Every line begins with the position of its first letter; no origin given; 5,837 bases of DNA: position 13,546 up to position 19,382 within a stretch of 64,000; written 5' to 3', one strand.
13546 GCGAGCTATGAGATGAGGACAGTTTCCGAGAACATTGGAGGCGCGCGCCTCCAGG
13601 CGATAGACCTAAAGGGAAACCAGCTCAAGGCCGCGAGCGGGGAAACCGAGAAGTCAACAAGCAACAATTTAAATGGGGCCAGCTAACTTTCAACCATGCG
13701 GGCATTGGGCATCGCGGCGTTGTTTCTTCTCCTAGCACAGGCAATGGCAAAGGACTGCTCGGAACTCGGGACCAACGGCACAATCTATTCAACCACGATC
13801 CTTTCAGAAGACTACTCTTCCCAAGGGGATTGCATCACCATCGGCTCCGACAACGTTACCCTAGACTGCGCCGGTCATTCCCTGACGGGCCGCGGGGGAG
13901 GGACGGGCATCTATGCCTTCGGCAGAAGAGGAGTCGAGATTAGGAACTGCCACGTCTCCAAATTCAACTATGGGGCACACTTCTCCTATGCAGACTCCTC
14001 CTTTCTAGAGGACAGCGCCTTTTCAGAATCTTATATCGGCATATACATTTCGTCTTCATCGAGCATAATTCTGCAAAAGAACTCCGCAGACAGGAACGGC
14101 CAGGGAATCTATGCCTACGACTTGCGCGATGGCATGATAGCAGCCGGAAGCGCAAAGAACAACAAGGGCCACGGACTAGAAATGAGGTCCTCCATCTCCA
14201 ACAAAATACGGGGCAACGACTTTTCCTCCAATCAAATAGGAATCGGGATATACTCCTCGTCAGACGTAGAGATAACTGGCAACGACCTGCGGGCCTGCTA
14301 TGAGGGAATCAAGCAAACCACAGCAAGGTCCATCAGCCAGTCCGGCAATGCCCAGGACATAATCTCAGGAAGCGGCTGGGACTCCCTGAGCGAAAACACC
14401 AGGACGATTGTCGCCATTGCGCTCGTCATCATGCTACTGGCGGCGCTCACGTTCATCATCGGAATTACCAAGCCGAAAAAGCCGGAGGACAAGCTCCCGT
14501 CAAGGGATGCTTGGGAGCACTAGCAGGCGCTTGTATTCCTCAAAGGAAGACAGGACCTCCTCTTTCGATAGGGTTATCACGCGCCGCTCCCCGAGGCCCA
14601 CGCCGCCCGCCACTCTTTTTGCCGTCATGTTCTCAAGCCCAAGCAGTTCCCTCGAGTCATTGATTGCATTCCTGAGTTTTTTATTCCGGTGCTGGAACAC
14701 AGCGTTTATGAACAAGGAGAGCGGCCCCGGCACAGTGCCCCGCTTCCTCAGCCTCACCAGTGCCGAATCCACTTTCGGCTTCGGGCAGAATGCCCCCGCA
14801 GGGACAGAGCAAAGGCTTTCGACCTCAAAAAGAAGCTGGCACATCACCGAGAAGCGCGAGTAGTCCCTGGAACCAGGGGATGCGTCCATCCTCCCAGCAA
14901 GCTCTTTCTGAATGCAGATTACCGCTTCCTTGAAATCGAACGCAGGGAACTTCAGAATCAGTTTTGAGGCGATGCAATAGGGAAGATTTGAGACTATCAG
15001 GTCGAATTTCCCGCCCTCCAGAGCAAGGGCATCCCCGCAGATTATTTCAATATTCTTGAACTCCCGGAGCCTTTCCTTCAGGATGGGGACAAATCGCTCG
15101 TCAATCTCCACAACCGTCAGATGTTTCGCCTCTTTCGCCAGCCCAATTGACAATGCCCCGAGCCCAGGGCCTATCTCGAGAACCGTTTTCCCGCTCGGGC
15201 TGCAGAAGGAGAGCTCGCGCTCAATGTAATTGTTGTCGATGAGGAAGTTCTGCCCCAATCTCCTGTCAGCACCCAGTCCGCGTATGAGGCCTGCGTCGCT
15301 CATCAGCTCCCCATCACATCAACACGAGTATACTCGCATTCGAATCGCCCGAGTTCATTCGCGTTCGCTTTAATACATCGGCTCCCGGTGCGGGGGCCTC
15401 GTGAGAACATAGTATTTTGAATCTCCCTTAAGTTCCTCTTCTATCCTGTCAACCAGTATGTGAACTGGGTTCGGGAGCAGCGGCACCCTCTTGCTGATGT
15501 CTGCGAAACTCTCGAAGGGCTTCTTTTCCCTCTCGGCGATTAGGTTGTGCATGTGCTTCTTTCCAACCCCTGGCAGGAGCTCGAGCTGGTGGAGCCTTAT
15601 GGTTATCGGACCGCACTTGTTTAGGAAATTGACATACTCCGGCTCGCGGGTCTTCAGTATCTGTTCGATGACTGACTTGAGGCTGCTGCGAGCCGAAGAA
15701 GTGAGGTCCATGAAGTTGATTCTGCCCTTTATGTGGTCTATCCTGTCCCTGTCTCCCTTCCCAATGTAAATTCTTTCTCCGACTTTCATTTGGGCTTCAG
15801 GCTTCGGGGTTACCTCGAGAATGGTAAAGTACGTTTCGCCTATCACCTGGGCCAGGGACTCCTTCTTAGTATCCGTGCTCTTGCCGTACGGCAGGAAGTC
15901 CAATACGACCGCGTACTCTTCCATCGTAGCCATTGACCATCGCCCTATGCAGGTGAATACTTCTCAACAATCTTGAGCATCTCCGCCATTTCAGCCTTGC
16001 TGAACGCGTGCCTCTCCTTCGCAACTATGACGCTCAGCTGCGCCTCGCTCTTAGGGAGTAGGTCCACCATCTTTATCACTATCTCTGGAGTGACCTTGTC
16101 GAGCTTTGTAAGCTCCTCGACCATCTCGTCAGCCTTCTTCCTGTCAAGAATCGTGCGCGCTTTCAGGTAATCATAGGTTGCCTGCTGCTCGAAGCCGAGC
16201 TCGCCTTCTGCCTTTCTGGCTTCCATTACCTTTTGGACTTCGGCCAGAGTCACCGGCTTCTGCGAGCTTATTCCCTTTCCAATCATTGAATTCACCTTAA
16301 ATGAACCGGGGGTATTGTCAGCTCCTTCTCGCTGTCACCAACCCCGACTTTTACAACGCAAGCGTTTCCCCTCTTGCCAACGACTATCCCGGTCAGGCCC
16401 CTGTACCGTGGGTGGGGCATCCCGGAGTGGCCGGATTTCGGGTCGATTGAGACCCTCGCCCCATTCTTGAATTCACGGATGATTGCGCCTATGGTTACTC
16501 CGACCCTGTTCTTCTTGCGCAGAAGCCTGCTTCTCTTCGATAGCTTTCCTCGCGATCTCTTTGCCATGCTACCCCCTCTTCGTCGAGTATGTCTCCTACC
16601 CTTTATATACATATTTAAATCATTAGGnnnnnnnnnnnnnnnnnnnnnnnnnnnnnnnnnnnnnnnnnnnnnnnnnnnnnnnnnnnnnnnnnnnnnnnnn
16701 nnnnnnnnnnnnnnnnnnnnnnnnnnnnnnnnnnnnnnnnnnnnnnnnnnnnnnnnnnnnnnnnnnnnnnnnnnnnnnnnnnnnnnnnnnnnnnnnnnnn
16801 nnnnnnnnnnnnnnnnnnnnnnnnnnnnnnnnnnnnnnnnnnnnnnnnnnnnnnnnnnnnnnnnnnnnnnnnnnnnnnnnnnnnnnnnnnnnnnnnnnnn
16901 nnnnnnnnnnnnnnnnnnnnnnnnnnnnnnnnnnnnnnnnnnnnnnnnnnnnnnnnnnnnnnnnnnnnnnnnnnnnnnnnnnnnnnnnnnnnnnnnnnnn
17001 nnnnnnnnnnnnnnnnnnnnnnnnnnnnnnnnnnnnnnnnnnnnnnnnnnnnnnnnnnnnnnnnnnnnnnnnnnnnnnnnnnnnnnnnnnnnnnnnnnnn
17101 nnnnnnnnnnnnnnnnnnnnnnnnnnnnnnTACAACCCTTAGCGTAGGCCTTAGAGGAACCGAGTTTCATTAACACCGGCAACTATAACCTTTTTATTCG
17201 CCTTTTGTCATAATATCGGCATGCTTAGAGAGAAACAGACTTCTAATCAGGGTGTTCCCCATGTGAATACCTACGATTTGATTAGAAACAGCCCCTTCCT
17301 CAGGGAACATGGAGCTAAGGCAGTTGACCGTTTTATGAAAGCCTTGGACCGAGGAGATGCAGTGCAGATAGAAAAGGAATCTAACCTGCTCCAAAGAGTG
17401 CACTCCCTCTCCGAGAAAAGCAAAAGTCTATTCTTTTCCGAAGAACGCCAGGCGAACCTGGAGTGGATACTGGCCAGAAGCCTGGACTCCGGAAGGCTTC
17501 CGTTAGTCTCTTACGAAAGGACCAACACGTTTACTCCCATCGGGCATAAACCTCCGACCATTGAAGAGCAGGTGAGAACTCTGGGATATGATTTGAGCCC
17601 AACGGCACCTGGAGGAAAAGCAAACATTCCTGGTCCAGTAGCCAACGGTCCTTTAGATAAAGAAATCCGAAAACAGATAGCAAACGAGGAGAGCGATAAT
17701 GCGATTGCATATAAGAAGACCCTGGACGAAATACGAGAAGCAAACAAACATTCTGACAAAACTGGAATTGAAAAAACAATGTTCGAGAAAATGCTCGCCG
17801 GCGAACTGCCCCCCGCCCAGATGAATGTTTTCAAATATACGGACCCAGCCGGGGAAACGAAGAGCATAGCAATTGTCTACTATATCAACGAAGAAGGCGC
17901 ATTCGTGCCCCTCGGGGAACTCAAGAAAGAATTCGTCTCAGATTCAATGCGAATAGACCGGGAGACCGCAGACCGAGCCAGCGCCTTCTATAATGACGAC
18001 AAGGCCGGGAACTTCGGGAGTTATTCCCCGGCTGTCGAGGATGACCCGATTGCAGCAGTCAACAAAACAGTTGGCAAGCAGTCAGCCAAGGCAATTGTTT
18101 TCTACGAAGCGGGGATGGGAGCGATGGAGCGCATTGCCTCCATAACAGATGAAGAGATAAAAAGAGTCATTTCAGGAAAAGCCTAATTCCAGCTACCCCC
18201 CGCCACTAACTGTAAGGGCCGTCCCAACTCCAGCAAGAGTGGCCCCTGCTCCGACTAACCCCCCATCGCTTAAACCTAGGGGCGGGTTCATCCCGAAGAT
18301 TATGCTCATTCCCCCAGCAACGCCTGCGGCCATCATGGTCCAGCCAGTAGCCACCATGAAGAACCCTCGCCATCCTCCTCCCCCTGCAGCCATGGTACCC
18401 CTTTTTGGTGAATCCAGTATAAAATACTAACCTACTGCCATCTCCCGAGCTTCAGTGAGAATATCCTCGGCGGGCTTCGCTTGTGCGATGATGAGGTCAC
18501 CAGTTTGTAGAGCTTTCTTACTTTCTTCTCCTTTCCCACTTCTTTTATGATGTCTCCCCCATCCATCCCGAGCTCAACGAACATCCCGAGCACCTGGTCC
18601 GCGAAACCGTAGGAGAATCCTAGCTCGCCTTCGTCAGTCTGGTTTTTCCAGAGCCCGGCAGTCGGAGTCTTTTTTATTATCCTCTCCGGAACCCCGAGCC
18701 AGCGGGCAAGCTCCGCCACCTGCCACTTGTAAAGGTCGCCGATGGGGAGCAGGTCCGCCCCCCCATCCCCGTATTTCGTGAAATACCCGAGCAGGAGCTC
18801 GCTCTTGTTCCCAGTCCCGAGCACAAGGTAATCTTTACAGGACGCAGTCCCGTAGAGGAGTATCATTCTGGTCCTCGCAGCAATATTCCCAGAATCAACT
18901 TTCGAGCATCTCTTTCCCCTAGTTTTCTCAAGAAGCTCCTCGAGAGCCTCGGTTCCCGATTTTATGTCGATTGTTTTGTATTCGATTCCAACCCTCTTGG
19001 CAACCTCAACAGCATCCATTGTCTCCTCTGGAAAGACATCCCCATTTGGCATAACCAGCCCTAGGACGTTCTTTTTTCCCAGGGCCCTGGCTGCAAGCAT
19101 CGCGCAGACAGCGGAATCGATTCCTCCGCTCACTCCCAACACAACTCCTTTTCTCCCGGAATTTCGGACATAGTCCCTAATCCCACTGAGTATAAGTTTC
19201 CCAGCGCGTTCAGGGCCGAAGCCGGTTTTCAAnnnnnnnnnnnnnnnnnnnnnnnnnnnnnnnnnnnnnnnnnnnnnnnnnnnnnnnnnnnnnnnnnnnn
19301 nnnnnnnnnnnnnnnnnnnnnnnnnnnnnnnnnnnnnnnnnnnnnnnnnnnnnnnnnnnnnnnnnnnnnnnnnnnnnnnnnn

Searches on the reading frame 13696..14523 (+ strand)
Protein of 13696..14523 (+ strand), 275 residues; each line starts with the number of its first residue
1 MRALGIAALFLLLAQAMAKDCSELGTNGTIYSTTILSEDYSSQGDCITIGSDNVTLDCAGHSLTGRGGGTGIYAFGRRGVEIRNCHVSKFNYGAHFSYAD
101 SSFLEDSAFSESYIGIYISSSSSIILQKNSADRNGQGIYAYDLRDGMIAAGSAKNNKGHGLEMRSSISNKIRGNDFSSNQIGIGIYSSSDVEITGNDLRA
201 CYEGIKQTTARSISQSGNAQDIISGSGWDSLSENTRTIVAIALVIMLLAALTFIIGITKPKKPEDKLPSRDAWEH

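Call 56: search_protein_families(library=pfam, proteins=[window:13696-14523:+], max_evalue=0.0001)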
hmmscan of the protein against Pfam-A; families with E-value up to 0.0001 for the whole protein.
window:13696-14523:+ (275 aa): 2 families
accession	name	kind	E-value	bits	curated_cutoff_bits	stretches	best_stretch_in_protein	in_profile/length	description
PF13229.12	Beta_helix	-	2.1e-27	96.2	25.9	2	71-218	2-156/158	Right handed beta helix region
PF05048.19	NosD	-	4.9e-19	69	23.6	1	68-206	15-154/212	Periplasmic copper-binding protein (NosD)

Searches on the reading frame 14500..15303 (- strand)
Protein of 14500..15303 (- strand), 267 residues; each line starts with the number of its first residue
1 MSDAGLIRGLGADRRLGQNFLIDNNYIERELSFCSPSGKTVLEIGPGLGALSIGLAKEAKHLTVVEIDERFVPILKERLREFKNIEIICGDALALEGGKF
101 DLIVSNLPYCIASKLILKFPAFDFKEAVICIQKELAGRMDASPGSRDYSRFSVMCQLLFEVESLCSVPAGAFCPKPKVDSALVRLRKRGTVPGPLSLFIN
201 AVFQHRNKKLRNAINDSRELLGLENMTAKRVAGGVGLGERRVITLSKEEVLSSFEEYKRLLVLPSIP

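Call 90: search_protein_families(library=pfam, proteins=[window:14500-15303:-], max_evalue=0.001)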
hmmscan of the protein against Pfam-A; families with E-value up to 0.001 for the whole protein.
window:14500-15303:- (267 aa): 7 families
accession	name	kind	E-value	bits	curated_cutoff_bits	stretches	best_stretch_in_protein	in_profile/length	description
PF00398.26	RrnaAD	-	6.6e-46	157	24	1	14-257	6-261/263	Ribosomal RNA adenine dimethylase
PF13649.12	Methyltransf_25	-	7.5e-09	36.6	27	1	41-107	1-73/97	Methyltransferase domain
PF08241.18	Methyltransf_11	-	6e-07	30.5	21.2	1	42-107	1-68/95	Methyltransferase domain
PF05175.20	MTS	-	7.8e-07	29.3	23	1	37-110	31-109/170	Methyltransferase small domain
PF13847.12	Methyltransf_31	-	3.1e-06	27.4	27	1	37-107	3-82/145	Methyltransferase domain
PF08242.18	Methyltransf_12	-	5.4e-06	27.5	30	1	42-106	1-72/98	Methyltransferase domain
PF13489.12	Methyltransf_23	-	0.00014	22.1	27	1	27-106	9-88/164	Methyltransferase domain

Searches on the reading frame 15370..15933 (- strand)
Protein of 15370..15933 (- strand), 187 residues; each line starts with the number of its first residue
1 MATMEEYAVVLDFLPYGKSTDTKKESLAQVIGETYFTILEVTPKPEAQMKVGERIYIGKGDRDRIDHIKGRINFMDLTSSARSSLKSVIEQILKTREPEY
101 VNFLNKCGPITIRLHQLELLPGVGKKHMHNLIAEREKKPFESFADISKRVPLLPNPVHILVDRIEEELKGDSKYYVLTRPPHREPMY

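Call 90: search_protein_families(library=pfam, proteins=[window:15370-15933:-], max_evalue=0.001)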
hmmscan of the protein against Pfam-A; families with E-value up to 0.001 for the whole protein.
window:15370-15933:- (187 aa): 2 families
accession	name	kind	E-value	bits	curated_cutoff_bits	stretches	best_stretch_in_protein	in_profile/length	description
PF04919.18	DUF655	-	9.2e-66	221.7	22.2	1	4-178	1-180/181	Protein of unknown function (DUF655)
PF14579.12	HHH_6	-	2.7e-05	24.7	25.6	1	117-151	27-62/90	Helix-hairpin-helix motif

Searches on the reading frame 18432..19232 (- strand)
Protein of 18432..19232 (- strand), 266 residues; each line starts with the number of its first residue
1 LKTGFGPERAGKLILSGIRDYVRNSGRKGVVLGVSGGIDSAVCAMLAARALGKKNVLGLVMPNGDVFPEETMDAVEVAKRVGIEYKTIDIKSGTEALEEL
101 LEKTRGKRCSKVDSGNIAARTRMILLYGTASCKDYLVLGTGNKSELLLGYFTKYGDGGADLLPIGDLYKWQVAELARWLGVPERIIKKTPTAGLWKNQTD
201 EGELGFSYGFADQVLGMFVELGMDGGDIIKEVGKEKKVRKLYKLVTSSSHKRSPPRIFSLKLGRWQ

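Call 90: search_protein_families(library=pfam, proteins=[window:18432-19232:-], max_evalue=0.001)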
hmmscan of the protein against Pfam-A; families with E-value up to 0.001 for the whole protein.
window:18432-19232:- (266 aa): 3 families
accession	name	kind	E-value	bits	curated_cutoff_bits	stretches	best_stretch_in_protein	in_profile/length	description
PF02540.23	NAD_synthase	-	1.1e-79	267.5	21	1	16-255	7-242/242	NAD synthase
PF03054.22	tRNA_Me_trans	-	0.00017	21.8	20.6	0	30-91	3-73/202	tRNA methyl transferase HUP domain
PF06508.19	QueC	-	0.00021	21.3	22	1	31-96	3-66/210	Queuosine biosynthesis protein QueC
